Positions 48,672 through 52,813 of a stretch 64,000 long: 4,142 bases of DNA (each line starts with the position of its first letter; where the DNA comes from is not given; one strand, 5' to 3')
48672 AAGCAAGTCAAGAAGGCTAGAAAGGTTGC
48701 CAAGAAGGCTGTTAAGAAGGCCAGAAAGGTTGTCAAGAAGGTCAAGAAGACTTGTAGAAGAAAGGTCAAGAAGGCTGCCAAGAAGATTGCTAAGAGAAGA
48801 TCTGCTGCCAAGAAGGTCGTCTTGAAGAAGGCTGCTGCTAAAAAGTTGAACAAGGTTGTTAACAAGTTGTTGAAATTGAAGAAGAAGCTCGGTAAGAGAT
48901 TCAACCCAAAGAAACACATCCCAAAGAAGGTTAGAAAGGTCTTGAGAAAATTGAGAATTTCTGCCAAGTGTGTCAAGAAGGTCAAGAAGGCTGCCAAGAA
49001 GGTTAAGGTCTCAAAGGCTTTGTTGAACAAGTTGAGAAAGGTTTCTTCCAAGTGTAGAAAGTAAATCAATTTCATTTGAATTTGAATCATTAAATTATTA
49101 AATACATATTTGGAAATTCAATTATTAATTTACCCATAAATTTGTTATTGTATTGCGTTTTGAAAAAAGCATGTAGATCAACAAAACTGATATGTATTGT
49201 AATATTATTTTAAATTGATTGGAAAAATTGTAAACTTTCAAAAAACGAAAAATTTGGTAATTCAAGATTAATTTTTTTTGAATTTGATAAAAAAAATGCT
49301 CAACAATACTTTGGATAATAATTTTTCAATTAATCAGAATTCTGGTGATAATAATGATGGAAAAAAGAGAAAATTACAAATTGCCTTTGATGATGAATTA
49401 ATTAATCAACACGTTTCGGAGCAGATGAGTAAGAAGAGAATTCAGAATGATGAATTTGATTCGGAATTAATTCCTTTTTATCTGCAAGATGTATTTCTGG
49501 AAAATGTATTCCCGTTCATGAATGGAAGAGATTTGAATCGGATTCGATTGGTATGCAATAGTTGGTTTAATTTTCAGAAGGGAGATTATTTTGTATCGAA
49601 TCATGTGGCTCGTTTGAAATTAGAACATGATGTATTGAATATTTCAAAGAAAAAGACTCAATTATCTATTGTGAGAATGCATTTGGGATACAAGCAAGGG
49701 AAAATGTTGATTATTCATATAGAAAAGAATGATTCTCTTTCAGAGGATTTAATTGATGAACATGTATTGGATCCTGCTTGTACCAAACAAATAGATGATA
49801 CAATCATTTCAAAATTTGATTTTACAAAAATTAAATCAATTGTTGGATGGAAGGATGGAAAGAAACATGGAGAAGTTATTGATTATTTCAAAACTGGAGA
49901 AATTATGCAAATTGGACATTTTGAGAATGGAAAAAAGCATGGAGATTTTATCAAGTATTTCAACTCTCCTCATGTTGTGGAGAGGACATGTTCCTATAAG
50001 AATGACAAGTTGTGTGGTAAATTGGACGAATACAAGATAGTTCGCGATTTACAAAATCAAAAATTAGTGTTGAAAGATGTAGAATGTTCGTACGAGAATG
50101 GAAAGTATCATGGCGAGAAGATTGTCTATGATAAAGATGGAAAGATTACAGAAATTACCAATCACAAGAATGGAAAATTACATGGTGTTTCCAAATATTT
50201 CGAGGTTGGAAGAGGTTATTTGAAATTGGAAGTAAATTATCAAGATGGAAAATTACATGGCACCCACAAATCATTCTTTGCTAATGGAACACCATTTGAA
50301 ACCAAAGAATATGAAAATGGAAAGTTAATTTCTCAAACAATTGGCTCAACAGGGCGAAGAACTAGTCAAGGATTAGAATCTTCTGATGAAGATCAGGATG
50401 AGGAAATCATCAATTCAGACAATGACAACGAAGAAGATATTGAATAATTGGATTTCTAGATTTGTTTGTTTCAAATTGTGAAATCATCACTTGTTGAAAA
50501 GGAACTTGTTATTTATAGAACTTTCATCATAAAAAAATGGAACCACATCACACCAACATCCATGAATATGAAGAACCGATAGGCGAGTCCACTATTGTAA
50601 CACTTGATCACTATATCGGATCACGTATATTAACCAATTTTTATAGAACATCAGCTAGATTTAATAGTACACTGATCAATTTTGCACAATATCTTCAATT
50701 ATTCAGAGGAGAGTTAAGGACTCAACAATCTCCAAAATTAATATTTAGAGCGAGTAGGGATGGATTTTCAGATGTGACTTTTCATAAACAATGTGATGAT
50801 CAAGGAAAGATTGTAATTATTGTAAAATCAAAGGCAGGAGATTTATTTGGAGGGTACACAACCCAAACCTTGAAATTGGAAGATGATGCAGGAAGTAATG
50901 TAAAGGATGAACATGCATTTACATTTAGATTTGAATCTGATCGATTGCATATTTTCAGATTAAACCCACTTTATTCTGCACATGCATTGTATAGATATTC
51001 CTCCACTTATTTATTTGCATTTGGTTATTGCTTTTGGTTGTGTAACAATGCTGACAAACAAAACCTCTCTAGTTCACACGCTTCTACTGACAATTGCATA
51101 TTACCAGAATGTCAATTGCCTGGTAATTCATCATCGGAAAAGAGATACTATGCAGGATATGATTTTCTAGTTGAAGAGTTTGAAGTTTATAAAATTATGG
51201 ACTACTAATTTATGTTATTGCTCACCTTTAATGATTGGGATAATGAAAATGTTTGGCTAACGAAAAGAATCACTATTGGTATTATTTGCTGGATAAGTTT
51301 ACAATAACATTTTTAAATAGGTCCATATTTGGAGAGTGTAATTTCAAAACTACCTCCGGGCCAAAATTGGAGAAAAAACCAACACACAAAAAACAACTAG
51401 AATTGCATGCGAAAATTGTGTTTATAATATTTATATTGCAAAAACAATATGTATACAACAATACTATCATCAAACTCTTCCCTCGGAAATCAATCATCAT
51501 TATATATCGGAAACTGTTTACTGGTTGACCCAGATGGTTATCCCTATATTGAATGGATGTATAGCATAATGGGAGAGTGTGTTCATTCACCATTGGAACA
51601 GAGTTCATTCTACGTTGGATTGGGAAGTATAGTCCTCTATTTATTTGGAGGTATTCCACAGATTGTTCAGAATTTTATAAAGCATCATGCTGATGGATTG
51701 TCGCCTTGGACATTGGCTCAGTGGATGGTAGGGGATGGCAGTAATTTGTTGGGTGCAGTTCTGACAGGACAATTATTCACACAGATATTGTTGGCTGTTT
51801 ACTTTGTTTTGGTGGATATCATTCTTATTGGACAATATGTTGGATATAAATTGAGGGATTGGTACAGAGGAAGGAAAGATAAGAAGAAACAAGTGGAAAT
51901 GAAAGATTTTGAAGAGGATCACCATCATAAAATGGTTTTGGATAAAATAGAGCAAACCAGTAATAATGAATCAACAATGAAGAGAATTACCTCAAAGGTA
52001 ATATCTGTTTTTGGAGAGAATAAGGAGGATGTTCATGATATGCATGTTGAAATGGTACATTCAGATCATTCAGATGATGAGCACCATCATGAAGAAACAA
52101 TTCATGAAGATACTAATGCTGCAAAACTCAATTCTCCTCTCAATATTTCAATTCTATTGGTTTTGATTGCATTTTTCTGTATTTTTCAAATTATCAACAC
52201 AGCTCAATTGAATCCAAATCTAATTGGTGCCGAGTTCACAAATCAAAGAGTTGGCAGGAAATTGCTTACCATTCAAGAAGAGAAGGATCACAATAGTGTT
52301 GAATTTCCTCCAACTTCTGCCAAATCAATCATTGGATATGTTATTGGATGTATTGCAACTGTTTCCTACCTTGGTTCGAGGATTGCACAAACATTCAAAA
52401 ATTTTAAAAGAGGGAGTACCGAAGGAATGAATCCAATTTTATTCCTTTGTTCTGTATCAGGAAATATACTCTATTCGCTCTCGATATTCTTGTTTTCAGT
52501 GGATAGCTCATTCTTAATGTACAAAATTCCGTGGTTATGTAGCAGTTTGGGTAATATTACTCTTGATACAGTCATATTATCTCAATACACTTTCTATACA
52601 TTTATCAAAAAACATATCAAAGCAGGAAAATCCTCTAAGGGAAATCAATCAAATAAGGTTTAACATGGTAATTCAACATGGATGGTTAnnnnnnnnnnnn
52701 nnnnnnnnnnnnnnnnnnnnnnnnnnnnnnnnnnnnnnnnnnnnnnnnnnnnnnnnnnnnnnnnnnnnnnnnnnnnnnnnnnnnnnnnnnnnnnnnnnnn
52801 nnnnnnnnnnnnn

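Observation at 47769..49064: Second secreted, almost pure Lys/Arg protein (pI likely above 12) with periodic Cys and dozens of dibasic sites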

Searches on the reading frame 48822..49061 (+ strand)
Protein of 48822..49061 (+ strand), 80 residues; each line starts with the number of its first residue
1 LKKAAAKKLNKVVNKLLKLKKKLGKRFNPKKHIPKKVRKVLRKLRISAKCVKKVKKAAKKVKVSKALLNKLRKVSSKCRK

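Call 20: find_homologous_proteins(query=A1, max_evalue=0.01)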
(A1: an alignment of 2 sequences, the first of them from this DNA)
Query A1 (2 sequences): 221 candidates shared short words with the query, none scored E <= 0.01.

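Call 47: find_related_loci(query=A2, collection=metagenome_contigs, flank=5000)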
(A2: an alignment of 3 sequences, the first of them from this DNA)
Query A2 (80 aa) in metagenome_contigs; peptide patterns used: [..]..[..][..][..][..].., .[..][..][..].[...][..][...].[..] (x = any residue, [..] = any of these).
600 stretches matched a pattern, but none encodes a relative of the query by tblastn (E <= 1e-3).

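Call 56: find_related_loci(query=A2, collection=viral_contigs, flank=3000)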
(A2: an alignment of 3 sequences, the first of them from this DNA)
Query A2 (80 aa) in viral_contigs; peptide patterns used: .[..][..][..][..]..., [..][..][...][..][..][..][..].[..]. (x = any residue, [..] = any of these).
139 stretches matched a pattern, but none encodes a relative of the query by tblastn (E <= 1e-3).

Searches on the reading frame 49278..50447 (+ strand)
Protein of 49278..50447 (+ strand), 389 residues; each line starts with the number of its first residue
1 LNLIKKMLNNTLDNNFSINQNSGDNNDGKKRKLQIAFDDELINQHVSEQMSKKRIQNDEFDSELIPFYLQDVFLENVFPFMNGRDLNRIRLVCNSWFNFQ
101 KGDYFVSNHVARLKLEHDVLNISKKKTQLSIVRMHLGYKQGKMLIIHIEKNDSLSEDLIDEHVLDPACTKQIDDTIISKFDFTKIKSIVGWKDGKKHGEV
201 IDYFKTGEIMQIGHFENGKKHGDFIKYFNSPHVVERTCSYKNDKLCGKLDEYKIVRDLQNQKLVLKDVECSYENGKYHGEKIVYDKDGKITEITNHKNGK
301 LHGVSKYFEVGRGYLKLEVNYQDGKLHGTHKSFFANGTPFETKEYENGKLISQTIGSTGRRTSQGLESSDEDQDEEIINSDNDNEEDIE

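Call 6: search_protein_families(library=pfam, proteins=[window:49278-50447:+], max_evalue=0.01)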
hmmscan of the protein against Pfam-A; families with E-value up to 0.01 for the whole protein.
window:49278-50447:+ (389 aa): 1 family
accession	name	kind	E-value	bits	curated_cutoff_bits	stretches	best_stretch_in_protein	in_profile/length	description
PF07661.19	MORN_2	-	4.3e-07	29.8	29.6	0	196-217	1-22/22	MORN repeat variant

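Call 57: find_related_loci(query=window:49278-50447:+, collection=viral_contigs, flank=3000)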
Query window:49278-50447:+ (389 aa) in viral_contigs; peptide patterns used: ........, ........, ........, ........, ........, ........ (x = any residue, [..] = any of these).
30 stretches matched a pattern, but none encodes a relative of the query by tblastn (E <= 1e-3).

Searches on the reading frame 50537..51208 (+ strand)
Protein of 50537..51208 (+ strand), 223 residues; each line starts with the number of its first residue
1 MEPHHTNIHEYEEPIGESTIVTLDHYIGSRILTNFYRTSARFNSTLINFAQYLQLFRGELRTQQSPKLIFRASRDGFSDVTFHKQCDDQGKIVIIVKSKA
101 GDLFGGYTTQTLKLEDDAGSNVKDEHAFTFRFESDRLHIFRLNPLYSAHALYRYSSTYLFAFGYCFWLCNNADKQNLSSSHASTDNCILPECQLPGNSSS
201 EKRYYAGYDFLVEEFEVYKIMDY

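Call 6: search_protein_families(library=pfam, proteins=[window:50537-51208:+], max_evalue=0.01)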
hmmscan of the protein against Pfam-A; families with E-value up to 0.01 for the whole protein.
window:50537-51208:+ (223 aa): 1 family
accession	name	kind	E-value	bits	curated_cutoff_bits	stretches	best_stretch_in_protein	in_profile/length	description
PF07534.22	TLD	-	4.3e-16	59.8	24.5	1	58-220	21-169/170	TLDc domain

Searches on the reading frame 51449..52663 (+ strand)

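Call 6: search_protein_families(library=pfam, proteins=[window:51449-52663:+], max_evalue=0.01)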
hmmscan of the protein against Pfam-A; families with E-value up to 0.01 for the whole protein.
window:51449-52663:+ (404 aa): 1 family
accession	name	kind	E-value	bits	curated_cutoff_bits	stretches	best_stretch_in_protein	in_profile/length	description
PF04193.19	PQ-loop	-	1.5e-21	76.3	22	2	53-111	2-60/61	PQ loop repeat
